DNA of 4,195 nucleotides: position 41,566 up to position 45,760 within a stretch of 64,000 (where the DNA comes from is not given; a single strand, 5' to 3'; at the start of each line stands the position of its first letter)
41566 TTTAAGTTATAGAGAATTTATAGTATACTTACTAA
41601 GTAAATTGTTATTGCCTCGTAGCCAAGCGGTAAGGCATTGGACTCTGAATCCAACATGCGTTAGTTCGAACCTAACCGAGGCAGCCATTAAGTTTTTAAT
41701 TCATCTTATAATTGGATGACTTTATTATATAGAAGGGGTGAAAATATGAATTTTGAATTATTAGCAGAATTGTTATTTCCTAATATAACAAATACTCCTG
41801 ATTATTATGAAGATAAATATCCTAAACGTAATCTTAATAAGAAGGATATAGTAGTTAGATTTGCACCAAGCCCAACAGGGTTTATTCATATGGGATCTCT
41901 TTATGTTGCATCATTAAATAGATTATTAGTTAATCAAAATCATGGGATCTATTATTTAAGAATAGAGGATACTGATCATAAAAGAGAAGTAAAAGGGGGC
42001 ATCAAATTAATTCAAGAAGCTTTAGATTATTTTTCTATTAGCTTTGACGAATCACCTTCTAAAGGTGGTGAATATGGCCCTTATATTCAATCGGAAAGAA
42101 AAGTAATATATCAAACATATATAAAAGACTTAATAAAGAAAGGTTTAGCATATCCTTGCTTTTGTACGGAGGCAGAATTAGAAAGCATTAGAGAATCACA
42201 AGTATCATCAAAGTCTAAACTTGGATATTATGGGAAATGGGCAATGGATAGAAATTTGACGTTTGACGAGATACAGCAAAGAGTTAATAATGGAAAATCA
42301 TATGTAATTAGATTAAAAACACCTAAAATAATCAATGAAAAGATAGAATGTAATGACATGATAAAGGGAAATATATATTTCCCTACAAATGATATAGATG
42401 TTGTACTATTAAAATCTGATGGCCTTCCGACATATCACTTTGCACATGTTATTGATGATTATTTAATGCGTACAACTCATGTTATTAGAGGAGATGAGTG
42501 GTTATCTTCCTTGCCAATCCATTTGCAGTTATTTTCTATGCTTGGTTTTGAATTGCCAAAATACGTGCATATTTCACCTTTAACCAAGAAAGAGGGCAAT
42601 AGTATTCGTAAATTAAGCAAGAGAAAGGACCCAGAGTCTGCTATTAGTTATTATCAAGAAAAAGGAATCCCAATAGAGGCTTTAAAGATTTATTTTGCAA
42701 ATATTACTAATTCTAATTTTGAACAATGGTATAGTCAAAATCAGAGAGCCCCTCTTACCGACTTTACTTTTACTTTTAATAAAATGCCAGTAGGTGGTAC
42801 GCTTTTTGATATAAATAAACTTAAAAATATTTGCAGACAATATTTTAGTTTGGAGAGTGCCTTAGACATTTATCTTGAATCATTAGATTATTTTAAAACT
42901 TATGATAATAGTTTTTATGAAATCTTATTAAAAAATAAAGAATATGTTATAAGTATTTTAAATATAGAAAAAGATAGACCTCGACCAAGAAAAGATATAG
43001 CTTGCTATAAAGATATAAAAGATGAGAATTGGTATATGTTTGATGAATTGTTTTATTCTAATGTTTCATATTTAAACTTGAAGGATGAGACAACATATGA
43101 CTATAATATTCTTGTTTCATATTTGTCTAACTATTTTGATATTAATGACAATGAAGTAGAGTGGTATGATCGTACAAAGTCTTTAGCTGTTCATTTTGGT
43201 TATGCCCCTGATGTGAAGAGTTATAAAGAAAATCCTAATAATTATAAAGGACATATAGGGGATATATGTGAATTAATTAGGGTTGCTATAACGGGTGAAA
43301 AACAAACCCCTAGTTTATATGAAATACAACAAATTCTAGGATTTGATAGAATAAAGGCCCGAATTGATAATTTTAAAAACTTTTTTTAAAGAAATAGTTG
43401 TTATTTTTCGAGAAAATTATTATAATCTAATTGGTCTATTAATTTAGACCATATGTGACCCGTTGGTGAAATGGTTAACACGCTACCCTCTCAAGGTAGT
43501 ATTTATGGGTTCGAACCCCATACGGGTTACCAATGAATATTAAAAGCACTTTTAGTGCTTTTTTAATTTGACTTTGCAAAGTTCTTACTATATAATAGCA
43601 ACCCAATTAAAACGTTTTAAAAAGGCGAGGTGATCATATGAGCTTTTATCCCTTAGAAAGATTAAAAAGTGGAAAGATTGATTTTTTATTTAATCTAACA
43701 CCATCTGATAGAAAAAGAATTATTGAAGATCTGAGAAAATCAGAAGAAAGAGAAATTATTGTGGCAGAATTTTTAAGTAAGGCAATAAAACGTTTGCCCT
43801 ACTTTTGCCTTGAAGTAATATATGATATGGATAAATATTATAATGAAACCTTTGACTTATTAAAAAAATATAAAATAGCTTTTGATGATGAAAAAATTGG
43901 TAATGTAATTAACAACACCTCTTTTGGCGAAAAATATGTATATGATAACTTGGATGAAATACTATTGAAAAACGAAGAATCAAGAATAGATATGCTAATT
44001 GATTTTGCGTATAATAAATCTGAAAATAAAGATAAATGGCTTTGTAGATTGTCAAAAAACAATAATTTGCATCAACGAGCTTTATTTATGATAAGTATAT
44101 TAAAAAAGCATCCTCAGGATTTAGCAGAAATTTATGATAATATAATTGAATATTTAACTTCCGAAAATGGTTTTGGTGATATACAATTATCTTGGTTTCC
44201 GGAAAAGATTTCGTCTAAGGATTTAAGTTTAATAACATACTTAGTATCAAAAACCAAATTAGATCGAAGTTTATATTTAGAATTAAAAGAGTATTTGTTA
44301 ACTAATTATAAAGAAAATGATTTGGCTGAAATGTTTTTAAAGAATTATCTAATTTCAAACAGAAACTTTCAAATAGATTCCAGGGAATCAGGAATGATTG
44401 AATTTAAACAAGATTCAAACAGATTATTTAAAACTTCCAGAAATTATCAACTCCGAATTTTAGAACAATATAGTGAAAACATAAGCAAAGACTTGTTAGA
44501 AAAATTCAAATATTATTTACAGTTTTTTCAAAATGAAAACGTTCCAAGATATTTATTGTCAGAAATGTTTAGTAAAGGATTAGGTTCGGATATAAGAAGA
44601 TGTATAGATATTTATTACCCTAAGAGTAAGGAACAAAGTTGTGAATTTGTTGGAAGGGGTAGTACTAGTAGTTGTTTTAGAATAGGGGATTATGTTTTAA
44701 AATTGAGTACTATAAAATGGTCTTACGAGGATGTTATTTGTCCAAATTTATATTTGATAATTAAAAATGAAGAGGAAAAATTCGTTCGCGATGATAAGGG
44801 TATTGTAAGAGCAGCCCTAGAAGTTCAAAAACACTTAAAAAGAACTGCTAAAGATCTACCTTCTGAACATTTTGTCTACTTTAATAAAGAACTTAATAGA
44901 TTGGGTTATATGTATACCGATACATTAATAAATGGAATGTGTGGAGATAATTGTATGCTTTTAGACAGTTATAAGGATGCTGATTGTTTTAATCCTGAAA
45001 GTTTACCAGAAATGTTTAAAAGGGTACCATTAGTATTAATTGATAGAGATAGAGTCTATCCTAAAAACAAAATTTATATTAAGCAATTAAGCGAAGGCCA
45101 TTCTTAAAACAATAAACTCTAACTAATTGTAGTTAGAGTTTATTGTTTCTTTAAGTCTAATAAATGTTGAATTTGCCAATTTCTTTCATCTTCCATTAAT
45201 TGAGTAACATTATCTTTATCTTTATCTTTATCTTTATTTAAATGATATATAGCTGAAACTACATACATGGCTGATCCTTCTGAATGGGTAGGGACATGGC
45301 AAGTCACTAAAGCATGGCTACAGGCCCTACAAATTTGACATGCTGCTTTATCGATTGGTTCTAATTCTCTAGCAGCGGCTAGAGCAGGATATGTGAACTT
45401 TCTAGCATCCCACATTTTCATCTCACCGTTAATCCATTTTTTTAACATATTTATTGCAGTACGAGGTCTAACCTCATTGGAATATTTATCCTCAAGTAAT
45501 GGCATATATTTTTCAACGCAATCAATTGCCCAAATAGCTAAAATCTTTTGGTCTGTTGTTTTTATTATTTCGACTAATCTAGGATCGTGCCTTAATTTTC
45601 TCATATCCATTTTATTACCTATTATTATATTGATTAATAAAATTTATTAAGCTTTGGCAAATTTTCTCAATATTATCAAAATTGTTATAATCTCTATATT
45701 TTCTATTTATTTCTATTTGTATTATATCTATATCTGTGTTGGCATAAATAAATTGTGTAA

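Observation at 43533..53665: tRNA-Glu to tRNA-Trp accessory island of about 10 kb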

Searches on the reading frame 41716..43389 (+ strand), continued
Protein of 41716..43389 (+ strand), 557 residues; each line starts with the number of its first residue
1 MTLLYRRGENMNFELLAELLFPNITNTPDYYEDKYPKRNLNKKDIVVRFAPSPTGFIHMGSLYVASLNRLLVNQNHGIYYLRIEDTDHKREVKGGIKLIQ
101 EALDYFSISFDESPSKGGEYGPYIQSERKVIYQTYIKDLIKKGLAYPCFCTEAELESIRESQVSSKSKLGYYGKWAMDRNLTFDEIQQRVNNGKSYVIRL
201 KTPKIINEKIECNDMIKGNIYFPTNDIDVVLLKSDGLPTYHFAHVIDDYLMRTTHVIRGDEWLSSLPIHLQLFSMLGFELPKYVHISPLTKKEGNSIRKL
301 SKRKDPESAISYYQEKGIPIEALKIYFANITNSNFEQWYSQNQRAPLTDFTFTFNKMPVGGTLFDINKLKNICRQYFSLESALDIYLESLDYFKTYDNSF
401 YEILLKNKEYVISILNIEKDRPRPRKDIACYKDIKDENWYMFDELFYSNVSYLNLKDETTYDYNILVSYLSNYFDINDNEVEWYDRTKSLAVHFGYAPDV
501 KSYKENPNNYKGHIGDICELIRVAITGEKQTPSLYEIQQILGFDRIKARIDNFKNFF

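Call 39: search_protein_families(library=pfam, proteins=[L024:10909-11553:+, L024:11546-11965:+, L024:13161-13538:+, L030:5012-5923:+, L030:6253-6459:+, L030:6511-6801:+, L030:1526-2089:+, L030:10930-11652:+], max_evalue=0.01)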
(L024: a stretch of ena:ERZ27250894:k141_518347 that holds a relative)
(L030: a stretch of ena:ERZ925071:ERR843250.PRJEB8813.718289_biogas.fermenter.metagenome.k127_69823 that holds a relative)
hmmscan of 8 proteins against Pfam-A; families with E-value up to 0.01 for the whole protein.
L024:10909-11553:+ (214 aa): 1 family
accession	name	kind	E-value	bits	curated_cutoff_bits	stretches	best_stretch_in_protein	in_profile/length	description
PF01486.22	K-box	-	0.0039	17.7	30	1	39-92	10-63/93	K-box region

L024:11546-11965:+ (139 aa): 0 families

L024:13161-13538:+ (125 aa): 1 family
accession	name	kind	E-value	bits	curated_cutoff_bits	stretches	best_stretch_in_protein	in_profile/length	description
PF21805.3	Imm5_like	-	1.1e-19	71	25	1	2-107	24-124/129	Imm-5 like putative immunity protein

L030:5012-5923:+ (303 aa): 0 families

L030:6253-6459:+ (68 aa): 0 families

L030:6511-6801:+ (96 aa): 1 family
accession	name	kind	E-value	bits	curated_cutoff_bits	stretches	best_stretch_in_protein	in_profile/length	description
PF01076.25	Mob_Pre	-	4.7e-07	30.3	25.5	1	3-91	102-186/196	Plasmid recombination enzyme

L030:1526-2089:+ (187 aa): 0 families

L030:10930-11652:+ (240 aa): 2 families
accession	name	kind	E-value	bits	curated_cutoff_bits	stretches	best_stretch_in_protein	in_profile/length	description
PF01476.26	LysM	-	3.5e-10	40.1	20.9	1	8-50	1-42/43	LysM domain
PF23457.1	LysM2_NFP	-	0.004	17.6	36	1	8-50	8-53/56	NFP LysM2 domain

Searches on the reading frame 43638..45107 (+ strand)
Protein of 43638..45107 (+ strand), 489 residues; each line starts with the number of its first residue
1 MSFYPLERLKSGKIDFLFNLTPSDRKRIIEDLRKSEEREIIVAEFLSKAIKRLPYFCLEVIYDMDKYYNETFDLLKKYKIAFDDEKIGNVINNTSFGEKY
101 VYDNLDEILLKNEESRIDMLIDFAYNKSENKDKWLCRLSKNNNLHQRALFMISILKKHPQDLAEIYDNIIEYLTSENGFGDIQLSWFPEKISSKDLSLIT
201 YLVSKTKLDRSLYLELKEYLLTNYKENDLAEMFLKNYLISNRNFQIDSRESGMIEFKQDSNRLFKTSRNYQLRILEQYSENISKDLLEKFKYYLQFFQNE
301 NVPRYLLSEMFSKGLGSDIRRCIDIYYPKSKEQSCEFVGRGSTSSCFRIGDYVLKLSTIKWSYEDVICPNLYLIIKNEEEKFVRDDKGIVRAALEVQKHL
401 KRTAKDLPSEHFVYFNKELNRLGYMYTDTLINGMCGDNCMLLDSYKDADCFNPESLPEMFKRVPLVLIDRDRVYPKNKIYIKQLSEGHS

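Call 6: search_protein_families(library=pfam, proteins=[window:43638-45107:+], max_evalue=0.01)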
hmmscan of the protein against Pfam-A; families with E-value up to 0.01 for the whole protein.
window:43638-45107:+ (489 aa): 0 families

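Call 11: search_protein_families(library=ncbifam, proteins=[window:43638-45107:+], max_evalue=0.01)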
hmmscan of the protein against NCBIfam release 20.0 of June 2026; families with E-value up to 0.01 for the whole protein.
window:43638-45107:+ (489 aa): 0 families
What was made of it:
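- Checked: 489-aa protein (43638-45107, +): no Pfam or NCBIfam hit (calls 6, 11).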

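Call 38: search_protein_families(library=padloc, proteins=[window:43638-45107:+, L024:10909-11553:+, L024:11546-11965:+], max_evalue=0.01)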
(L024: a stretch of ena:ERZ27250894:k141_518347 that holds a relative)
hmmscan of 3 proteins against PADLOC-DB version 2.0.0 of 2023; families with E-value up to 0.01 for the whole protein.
window:43638-45107:+ (489 aa): 0 families

L024:10909-11553:+ (214 aa): 0 families

L024:11546-11965:+ (139 aa): 0 families

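Call 39: search_protein_families(library=pfam, proteins=[L024:10909-11553:+, L024:11546-11965:+, L024:13161-13538:+, L030:5012-5923:+, L030:6253-6459:+, L030:6511-6801:+, L030:1526-2089:+, L030:10930-11652:+], max_evalue=0.01)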
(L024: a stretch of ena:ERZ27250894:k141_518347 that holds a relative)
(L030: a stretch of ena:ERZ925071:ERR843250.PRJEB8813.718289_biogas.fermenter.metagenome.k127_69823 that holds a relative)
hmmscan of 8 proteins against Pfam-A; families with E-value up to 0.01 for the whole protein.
L024:10909-11553:+ (214 aa): 1 family
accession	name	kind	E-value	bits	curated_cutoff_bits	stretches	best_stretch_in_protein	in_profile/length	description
PF01486.22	K-box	-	0.0039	17.7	30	1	39-92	10-63/93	K-box region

L024:11546-11965:+ (139 aa): 0 families

L024:13161-13538:+ (125 aa): 1 family
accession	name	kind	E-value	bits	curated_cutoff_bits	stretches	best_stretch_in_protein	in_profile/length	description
PF21805.3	Imm5_like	-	1.1e-19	71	25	1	2-107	24-124/129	Imm-5 like putative immunity protein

L030:5012-5923:+ (303 aa): 0 families

L030:6253-6459:+ (68 aa): 0 families

L030:6511-6801:+ (96 aa): 1 family
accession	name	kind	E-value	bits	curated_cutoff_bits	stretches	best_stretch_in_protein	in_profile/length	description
PF01076.25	Mob_Pre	-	4.7e-07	30.3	25.5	1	3-91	102-186/196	Plasmid recombination enzyme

L030:1526-2089:+ (187 aa): 0 families

L030:10930-11652:+ (240 aa): 2 families
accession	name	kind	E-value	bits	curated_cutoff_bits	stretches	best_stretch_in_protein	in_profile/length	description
PF01476.26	LysM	-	3.5e-10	40.1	20.9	1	8-50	1-42/43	LysM domain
PF23457.1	LysM2_NFP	-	0.004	17.6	36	1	8-50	8-53/56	NFP LysM2 domain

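Call 49: search_protein_representatives(protein=window:43638-45107:+)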
Query: 489 residues. Proteins with E-value up to 0.001 (for the whole library): 164; up to 1e-10: 136; up to 1e-30: 86. The best 150 are listed.
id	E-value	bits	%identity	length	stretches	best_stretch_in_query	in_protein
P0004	0.0e+00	1091.0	100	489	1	1-489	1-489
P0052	1.8e-124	432.9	44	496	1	1-486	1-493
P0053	3.6e-110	385.7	44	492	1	1-486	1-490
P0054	2.5e-107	376.3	44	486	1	1-485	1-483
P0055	7.6e-107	374.8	40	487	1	1-488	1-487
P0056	4.9e-106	372.1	45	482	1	1-477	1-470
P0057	6.0e-106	371.8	43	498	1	1-488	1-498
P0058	1.3e-102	360.9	44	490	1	1-478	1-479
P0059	1.0e-97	344.7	38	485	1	1-479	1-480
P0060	5.1e-96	339.1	41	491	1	1-488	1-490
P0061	2.4e-93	330.3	38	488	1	1-488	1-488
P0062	6.0e-92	325.7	41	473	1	1-485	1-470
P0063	8.7e-92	325.1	41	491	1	1-475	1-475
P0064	7.5e-89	315.4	42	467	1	1-483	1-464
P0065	2.4e-87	310.5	40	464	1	3-487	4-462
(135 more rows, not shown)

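Call 53: search_solved_structures(query=A2, max_evalue=1)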
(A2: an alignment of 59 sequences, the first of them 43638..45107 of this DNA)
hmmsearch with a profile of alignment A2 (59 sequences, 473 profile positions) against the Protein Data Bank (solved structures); distinct sequences matched with E-value up to 1: 0.
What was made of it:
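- On Protein-kinase-like fold (489-aa protein): There is no sequence hit to PDB or Pfam (calls 6, 53).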

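Call 75: predict_structure(alignment_id=A2)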
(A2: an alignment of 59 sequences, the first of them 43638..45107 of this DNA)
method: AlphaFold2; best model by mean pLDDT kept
length: 489 residues; sequences in the alignment: 59
mean_pLDDT: 93.0   pTM: 0.89
mean pLDDT of the five models: 93.0, 92.8, 92.8, 91.9, 91.8
residues with pLDDT >= 90: 432; 70-90: 27; 50-70: 22; < 50: 8
segments of 3 or more residues with pLDDT < 50: 243-245
pLDDT, mean of each block of 10 residues (from residue 1): 88 97 97 98 98 97 98 95 96 96 95 95 97 96 96 96 94 76 67 98 93 97 97 75 57 95 98 96 98 89 86 96 98 94 94 97 95 98 96 98 96 98 95 90 98 98 97 94 72
secondary structure, 60 per line:
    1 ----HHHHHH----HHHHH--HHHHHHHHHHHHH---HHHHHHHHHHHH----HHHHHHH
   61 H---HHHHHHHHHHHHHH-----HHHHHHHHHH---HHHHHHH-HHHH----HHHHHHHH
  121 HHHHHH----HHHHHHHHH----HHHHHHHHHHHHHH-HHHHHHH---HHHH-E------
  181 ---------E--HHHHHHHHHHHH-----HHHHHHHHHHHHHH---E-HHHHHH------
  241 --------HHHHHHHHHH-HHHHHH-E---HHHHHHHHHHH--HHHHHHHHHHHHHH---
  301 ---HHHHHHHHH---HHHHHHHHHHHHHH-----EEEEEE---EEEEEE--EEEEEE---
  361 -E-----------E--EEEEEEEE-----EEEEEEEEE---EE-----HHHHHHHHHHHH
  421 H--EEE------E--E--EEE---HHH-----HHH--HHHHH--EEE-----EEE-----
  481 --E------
elements in order: H5-10 H15-19 H22-34 H38-49 H54-61 H65-78 H84-93 H97-103 H105-108 H113-126 H131-139 H144-157 H159-165 H169-172 H193-204 H210-223 H229-234 H249-258 H260-265 H271-281 H284-297 H304-312 H316-329 E335-340 E344-349 E352-357 E377-384 E390-398 H409-421 E424-426 E439-441 H458-462 E465-467 E473-475
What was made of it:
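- On Protein-kinase-like fold (489-aa protein): The model has pLDDT 93 (call 75).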

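Call 78: fold_search(model_id=the predicted structure, library=pdb)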
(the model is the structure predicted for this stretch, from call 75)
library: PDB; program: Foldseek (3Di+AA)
matches with E <= 10: 1101; with E <= 0.001: 0
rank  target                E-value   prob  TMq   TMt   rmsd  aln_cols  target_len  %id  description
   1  7nxk_A                7.8e-03  0.99  0.17  0.24   8.3       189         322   10  Crystal structure of human Cdk12/Cyclin K in complex with the inhibitor BSJ-01-175 (released 2021-05-12)
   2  8pt3                  1.0e-02  1.00  0.20  0.27   5.8       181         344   10  ERK2 covelently bound to RU77 cyclohexenone based inhibitor (released 2024-07-24)
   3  3o2m_A                1.2e-02  1.00  0.19  0.25   5.5       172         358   12  Crystal Structure of JNK1-alpha1 isoform complex with a biaryl tetrazol (A-82118) (released 2011-01-12)
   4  5v60                  1.2e-02  1.00  0.19  0.25   5.5       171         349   10  Phospho-ERK2 bound to AMP-PCP (released 2017-07-26)
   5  3vul_A                1.5e-02  0.99  0.18  0.25   5.9       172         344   11  Crystal structure of a cysteine-deficient mutant M1 in MAP kinase JNK1 (released 2013-02-13)
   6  4l7f                  1.5e-02  1.00  0.19  0.25   5.1       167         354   14  Co-crystal Structure of JNK1 and AX13587 (released 2013-08-21)
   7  4fv9                  2.0e-02  1.00  0.19  0.27   5.3       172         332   11  Crystal Structure of the ERK2 complexed with E71 (released 2012-08-29)
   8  4ic7_A                2.0e-02  0.98  0.17  0.23   7.2       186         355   13  Crystal structure of the ERK5 kinase domain in complex with an MKK5 binding fragment (released 2013-02-13)
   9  1tvo                  2.2e-02  0.99  0.20  0.27   5.4       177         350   11  The structure of ERK2 in complex with a small molecule inhibitor (released 2005-09-13)
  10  5v61_A                2.2e-02  0.98  0.17  0.23   7.2       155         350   10  Phospho-ERK2 bound to bivalent inhibitor SBP2 (released 2017-07-26)
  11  6xi8_A                2.3e-02  0.98  0.17  0.27   6.8       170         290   11  Yeast TFIIK (Kin28/Ccl1/Tfb3) Complex (released 2021-04-28)
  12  3c9w_A                2.4e-02  1.00  0.19  0.27   5.1       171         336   11  Crystal Structure of ERK-2 with hypothemycin covalently bound (released 2008-07-08)
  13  3npc_B                2.4e-02  0.97  0.17  0.22   7.6       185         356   10  Crystal structure of JNK2 complexed with BIRB796 (released 2010-08-11)
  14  4xoz                  2.6e-02  0.99  0.18  0.25   6.1       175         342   12  Crystal structure of ERK2 in complex with an inhibitor (released 2015-08-12)
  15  9uw4_B                2.6e-02  0.97  0.18  0.24   6.4       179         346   12  The complex of human pMEK1 and uERK1 (ANP)(from pY204ERK1) (released 2026-04-01)
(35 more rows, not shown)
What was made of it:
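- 43638..45107 (+): 489-aa protein with an all-helical N-terminal domain and a minimal protein-kinase-like C-terminal domain. Variable block 1 spans 43587-45166. AF2 pLDDT is 93 and the top fold matches are kinases (calls 75, 78).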

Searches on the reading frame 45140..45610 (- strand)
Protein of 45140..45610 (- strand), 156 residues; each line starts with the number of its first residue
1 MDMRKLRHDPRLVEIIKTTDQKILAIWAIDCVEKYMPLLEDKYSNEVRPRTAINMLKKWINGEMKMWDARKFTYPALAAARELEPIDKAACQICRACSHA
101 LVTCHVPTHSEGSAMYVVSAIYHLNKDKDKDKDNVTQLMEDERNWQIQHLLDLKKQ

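Call 6: search_protein_families(library=pfam, proteins=[window:45140-45610:-], max_evalue=0.01)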
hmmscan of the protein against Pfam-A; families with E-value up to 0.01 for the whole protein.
window:45140-45610:- (156 aa): 1 family
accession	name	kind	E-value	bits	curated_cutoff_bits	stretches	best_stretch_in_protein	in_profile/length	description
PF21805.3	Imm5_like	-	1.5e-31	109.4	25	1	15-151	2-127/129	Imm-5 like putative immunity protein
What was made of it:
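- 45140..45610 (-): Imm5_like putative immunity protein. Part of the persistent core of the interval. Pfam PF21805, E=1.5e-31 (call 6).
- Checked: Imm5_like: 45140-45610 on - (call 6).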

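Call 11: search_protein_families(library=ncbifam, proteins=[window:45140-45610:-], max_evalue=0.01)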
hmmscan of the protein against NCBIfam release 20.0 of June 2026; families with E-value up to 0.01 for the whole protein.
window:45140-45610:- (156 aa): 0 families

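Call 38: search_protein_families(library=padloc, proteins=[window:45140-45610:-, L024:10909-11553:+, L024:11546-11965:+], max_evalue=0.01)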
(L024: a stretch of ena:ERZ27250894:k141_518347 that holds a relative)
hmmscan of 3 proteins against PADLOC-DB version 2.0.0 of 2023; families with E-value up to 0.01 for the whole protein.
window:45140-45610:- (156 aa): 0 families

L024:10909-11553:+ (214 aa): 0 families

L024:11546-11965:+ (139 aa): 0 families

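Call 39: search_protein_families(library=pfam, proteins=[L024:10909-11553:+, L024:11546-11965:+, L024:13161-13538:+, L030:5012-5923:+, L030:6253-6459:+, L030:6511-6801:+, L030:1526-2089:+, L030:10930-11652:+], max_evalue=0.01)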
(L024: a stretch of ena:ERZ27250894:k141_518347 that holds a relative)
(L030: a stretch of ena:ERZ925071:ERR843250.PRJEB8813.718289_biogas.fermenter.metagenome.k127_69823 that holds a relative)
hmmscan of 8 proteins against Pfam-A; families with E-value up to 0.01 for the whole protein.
L024:10909-11553:+ (214 aa): 1 family
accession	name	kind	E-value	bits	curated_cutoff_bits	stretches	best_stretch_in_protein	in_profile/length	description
PF01486.22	K-box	-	0.0039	17.7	30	1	39-92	10-63/93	K-box region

L024:11546-11965:+ (139 aa): 0 families

L024:13161-13538:+ (125 aa): 1 family
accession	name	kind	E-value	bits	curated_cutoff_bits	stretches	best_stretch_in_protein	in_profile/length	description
PF21805.3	Imm5_like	-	1.1e-19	71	25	1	2-107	24-124/129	Imm-5 like putative immunity protein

L030:5012-5923:+ (303 aa): 0 families

L030:6253-6459:+ (68 aa): 0 families

L030:6511-6801:+ (96 aa): 1 family
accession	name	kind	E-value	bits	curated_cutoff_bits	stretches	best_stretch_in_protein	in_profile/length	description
PF01076.25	Mob_Pre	-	4.7e-07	30.3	25.5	1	3-91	102-186/196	Plasmid recombination enzyme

L030:1526-2089:+ (187 aa): 0 families

L030:10930-11652:+ (240 aa): 2 families
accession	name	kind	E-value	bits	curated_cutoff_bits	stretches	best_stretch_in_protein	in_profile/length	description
PF01476.26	LysM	-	3.5e-10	40.1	20.9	1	8-50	1-42/43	LysM domain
PF23457.1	LysM2_NFP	-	0.004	17.6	36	1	8-50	8-53/56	NFP LysM2 domain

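Call 92: search_dna_similar(query=window:45140-45610:-, collection=plasmids, mode=protein, max_rows=15, max_evalue=1e-8)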
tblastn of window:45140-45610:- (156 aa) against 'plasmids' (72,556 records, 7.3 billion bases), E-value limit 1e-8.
Records with a match: 1; places in all: 1; records where one place covers at least 80% of the query: 1.
Best place of each record, by identity: <60% 1.
By first word of the organism name: Arthrobacter 1.
By predicted mobility (MOB-suite, as given by PLSDB): mobilizable 1.
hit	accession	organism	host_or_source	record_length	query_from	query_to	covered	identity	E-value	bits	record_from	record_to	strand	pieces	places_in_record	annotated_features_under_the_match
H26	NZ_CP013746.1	Arthrobacter alpinus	Permafrost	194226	9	150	91%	33.3%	1e-16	83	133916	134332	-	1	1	putative immunity protein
